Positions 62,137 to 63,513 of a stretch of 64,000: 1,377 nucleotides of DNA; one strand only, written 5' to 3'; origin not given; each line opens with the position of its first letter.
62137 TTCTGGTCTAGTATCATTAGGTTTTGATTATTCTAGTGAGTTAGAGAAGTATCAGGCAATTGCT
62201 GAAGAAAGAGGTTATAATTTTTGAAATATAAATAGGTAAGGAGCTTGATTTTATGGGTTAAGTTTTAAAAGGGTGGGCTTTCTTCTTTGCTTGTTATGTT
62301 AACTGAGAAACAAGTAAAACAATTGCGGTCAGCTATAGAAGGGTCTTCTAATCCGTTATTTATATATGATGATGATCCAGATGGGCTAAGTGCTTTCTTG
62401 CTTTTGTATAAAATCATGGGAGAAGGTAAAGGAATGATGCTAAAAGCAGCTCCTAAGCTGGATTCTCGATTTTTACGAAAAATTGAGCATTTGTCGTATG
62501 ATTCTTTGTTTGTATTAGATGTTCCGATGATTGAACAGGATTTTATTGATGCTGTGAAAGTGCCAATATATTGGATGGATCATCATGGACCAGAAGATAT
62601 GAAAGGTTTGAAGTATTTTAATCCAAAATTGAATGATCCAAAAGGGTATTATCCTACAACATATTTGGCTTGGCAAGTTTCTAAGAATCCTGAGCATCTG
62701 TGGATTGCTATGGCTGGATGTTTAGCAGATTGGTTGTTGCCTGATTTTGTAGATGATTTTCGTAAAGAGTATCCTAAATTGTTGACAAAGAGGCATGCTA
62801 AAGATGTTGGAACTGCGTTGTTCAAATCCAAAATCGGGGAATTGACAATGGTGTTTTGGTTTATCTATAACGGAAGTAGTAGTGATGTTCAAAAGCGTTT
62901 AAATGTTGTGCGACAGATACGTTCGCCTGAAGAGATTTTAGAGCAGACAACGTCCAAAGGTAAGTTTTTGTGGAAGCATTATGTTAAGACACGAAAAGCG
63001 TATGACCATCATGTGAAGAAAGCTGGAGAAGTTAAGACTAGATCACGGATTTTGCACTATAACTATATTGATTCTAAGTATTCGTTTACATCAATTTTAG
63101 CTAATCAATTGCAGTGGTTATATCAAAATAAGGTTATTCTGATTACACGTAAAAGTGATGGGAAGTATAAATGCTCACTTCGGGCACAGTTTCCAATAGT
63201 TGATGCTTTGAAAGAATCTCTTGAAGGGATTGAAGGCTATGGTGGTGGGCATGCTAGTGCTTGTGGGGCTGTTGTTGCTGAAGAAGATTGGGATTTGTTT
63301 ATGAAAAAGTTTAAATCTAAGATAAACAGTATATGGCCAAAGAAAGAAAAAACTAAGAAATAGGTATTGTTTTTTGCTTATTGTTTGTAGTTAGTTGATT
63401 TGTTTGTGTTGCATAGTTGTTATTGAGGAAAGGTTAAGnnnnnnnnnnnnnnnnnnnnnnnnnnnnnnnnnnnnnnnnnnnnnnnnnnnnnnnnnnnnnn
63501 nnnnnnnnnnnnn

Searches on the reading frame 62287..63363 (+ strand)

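Call 47: search_protein_families(library=pfam, proteins=[window:62287-63363:+], max_evalue=0.001)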
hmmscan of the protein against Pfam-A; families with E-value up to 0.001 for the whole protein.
window:62287-63363:+ (358 aa): 2 families
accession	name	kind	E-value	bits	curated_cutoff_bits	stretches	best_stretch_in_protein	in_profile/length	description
PF02272.25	DHHA1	-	2.5e-09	38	25.9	1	269-347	19-101/102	DHHA1 domain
PF01368.27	DHH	-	7.6e-05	23.4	28.1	0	28-131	7-101/125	DHH family, N-terminal domain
